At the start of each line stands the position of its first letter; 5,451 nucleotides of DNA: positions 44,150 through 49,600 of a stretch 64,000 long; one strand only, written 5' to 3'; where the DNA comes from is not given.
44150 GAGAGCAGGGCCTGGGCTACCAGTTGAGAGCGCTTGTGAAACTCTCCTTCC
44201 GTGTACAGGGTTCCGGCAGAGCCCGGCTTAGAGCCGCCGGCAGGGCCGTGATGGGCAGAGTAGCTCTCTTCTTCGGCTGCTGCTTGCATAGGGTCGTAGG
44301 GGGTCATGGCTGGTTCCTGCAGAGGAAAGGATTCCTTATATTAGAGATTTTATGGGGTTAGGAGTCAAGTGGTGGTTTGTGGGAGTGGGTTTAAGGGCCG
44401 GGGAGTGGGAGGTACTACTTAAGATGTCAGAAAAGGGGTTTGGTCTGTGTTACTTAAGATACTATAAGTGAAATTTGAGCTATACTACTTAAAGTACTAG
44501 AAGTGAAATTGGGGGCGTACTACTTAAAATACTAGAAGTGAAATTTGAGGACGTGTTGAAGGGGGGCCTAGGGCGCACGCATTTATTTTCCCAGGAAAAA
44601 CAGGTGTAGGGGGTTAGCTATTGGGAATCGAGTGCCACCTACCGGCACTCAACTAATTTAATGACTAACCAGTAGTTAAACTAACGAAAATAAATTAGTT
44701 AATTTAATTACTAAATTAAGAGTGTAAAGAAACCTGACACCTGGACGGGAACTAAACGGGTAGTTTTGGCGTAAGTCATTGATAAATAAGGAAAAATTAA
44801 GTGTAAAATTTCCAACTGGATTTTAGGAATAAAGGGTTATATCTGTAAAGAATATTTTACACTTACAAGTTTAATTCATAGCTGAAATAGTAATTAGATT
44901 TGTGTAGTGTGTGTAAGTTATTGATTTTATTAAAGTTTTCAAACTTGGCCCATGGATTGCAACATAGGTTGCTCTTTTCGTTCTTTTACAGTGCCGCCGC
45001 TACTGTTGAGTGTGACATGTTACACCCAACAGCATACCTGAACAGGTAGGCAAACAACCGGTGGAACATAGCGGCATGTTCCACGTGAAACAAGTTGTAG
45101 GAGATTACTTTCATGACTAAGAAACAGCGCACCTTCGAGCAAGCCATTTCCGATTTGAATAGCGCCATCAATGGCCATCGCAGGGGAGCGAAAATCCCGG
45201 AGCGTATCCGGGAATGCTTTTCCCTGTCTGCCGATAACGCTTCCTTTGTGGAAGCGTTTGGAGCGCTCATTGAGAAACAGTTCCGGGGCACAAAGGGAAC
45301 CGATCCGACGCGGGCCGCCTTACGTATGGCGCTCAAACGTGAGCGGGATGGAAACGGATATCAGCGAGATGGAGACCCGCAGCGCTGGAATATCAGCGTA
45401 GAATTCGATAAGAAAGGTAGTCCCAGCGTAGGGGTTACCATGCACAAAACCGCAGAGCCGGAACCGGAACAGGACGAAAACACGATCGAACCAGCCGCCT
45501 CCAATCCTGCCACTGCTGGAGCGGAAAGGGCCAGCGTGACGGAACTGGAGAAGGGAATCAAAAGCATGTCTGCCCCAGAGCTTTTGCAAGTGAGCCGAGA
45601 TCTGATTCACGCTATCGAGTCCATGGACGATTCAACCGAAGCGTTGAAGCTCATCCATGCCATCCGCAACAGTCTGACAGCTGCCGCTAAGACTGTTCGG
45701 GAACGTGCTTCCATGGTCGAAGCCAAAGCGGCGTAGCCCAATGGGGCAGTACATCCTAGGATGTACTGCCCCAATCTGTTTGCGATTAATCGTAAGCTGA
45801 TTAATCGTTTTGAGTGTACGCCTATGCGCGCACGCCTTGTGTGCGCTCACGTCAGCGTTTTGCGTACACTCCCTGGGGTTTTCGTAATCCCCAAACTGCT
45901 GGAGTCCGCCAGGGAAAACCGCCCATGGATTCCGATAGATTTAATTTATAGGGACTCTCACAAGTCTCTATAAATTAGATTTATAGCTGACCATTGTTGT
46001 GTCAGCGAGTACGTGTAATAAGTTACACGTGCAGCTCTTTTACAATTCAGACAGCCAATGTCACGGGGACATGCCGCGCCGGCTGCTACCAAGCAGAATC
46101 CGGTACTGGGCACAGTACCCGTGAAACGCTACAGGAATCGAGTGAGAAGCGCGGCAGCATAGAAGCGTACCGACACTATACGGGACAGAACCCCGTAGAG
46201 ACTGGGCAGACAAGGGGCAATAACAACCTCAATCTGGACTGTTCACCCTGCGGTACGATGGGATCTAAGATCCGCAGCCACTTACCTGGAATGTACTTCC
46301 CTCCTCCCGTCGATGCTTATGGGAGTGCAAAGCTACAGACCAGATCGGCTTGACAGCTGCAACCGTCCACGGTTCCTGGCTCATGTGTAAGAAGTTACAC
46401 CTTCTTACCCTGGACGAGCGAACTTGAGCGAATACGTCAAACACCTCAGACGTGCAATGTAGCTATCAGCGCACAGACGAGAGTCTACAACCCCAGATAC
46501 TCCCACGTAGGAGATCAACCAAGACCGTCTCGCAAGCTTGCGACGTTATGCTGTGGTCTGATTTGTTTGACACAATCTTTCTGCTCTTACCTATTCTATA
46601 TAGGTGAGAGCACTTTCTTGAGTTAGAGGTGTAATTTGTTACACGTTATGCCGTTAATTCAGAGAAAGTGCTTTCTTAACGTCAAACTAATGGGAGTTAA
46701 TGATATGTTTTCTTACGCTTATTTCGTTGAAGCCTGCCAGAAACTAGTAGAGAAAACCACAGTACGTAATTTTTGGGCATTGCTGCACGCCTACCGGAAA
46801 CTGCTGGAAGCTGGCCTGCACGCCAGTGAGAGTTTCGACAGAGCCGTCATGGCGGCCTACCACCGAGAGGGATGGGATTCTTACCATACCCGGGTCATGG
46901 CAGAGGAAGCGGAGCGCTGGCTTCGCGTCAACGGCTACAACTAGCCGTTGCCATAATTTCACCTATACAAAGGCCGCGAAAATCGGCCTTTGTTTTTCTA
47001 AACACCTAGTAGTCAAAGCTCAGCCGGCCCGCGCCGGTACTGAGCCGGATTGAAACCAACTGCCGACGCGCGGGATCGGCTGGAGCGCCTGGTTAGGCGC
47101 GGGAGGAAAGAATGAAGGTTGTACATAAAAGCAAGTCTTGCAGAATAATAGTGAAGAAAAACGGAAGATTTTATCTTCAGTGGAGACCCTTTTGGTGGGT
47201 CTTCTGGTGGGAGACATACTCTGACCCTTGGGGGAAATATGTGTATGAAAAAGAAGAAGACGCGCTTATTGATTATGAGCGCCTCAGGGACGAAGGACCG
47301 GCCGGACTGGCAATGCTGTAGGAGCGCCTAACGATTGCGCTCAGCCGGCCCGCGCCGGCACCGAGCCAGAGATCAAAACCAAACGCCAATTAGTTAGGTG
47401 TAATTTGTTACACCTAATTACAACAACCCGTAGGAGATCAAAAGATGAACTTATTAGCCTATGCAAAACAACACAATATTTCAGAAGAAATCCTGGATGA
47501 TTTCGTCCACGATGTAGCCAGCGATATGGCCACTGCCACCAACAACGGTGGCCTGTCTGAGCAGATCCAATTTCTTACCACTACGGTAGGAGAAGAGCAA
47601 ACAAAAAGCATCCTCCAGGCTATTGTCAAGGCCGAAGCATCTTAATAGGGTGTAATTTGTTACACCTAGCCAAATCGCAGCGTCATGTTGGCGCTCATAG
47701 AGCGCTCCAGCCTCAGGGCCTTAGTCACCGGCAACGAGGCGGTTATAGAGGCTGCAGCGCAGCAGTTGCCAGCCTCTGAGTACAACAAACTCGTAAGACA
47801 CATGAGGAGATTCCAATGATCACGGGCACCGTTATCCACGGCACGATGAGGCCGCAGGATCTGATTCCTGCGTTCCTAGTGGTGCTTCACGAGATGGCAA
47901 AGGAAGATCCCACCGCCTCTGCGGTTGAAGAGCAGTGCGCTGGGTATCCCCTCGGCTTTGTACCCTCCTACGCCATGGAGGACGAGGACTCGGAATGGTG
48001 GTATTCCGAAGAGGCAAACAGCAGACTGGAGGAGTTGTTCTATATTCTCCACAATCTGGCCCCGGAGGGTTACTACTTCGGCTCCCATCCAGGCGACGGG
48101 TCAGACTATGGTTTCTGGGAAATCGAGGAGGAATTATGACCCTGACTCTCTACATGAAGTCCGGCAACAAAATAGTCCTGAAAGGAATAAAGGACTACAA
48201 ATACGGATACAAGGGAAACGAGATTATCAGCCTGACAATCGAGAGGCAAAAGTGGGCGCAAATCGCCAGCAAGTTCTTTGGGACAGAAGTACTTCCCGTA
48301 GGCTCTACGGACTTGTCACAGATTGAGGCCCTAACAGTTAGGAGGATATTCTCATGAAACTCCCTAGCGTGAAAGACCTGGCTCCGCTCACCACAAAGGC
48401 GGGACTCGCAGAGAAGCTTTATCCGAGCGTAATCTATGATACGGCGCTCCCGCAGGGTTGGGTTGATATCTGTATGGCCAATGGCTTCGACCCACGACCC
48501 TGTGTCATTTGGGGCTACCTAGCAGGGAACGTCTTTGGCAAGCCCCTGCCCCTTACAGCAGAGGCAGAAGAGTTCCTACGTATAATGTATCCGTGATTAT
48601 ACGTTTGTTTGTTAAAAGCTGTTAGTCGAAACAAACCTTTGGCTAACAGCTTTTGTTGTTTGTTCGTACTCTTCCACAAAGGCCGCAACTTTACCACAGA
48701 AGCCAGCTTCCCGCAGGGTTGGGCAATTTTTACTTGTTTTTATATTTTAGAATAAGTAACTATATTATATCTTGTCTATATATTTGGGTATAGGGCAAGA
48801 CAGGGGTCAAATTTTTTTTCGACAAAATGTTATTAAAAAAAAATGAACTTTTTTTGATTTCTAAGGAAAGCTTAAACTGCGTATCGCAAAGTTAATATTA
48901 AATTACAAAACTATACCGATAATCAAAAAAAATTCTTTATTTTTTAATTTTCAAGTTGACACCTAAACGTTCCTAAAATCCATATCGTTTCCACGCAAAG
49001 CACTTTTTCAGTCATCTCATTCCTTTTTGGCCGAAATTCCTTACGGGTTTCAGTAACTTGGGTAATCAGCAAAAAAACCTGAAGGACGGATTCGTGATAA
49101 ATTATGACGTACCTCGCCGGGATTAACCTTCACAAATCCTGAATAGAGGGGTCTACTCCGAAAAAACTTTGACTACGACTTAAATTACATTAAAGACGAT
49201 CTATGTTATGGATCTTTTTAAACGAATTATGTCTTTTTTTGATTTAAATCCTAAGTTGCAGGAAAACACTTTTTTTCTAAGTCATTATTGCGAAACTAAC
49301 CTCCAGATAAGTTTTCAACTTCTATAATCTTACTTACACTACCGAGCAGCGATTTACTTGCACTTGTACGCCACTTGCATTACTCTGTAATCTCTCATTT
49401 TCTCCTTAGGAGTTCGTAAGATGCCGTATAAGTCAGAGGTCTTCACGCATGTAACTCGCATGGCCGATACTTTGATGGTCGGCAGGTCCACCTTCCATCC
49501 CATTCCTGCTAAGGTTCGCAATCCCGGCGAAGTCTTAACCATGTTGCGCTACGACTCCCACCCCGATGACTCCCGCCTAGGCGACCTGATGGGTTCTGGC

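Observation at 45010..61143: Twelve copies of a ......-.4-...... dyad punctuate the rightward early/middle block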

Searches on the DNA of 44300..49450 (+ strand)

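Call 59: search_rna_families(source=window, start=44300, end=49450, threshold=evalue, max_evalue=1)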
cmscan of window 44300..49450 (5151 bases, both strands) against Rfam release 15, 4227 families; matches with E-value up to 1: 1.
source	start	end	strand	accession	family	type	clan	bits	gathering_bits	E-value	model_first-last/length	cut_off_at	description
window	45747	45832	+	RF02367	Yfr20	Gene; sRNA;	-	27.3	44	0.079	1-89/89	no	Cyanobacterial functional RNA 20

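Call 86: build_rna_model(alignment_id=A1, structure=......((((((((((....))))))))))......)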
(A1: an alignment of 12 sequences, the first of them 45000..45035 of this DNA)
Model R1 built from alignment A1 (12 sequences, 36 columns); structure: as given.
model positions 36; base pairs 10; branch points 0; effective number of sequences 12; information 0.851 bits per position. Calibrated on 0.2 Mb of random sequence (short: E-values are rough).
structure used (alignment columns):
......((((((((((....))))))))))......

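Call 88: search_with_rna_model(model_id=R1, source=window, filters=off, max_evalue=10)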
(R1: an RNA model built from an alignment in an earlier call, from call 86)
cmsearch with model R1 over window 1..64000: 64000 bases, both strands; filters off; matches with E-value up to 10: 28.
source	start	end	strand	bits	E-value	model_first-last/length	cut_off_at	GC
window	47388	47423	+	40.2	4.9e-11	1-36/36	no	0.25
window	53885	53920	+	40.1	5.4e-11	1-36/36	no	0.36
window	50644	50679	+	38.7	1.7e-10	1-36/36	no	0.36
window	57313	57348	+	38.2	2.5e-10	1-36/36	no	0.33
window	51845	51880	+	35.7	1.8e-09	1-36/36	no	0.42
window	47640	47675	+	34.8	3.7e-09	1-36/36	no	0.33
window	55581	55616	+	33.7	9.6e-09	1-36/36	no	0.39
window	46003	46038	+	33.2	1.4e-08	1-36/36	no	0.47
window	61118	61153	+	33.1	1.5e-08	1-36/36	no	0.39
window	45000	45035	+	32.9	1.7e-08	1-36/36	no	0.44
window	47388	47423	-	31.7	4.5e-08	1-36/36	no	0.25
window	46619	46654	+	29.7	2.4e-07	1-36/36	no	0.39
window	46375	46410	+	29.4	2.9e-07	1-36/36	no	0.47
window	55581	55616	-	28.7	5.3e-07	1-36/36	no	0.39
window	57313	57348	-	28.5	6.2e-07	1-36/36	no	0.33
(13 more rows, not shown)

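Call 89: search_with_rna_model(model_id=R1, sources=[L250, L136, L137, L138], filters=off, max_evalue=10)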
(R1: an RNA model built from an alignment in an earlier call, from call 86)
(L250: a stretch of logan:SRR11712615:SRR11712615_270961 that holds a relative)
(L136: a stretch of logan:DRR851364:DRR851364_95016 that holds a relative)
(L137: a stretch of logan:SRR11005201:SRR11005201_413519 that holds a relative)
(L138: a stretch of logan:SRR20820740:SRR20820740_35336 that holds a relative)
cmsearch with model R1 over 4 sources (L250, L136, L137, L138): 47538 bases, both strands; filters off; matches with E-value up to 10: 9.
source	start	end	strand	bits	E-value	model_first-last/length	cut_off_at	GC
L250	3796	3831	+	33.1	1.1e-08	1-36/36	no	0.39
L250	3796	3831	-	21.4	0.00014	1-36/36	no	0.39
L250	1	16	+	19.8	0.00052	11-26/36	no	0.38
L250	1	16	-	18.1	0.002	11-26/36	no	0.38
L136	3556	3586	+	10.1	1.2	1-36/36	no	0.45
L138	5502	5539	-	9.5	2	1-36/36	no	0.37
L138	1668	1695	-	9.4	2.1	1-36/36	no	0.5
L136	3327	3364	+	8.6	4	1-36/36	no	0.32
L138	1456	1499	-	7.8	7.9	1-36/36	no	0.45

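Call 99: search_with_rna_model(model_id=R1, sources=[L267], filters=off, max_evalue=10)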
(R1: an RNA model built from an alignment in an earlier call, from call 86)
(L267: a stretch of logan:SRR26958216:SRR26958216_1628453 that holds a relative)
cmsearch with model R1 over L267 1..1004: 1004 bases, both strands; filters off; matches with E-value up to 10: 6.
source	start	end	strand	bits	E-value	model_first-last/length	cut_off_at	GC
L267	315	350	+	12.5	0.0037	1-36/36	no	0.53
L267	315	350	-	10.9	0.014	1-36/36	no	0.53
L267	131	169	+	4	3.5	1-36/36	no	0.36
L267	386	424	-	2.9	8.7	1-36/36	no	0.46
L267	125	134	-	2.8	9.4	14-23/36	no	0.2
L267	160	183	-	2.8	9.8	1-36/36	no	0.38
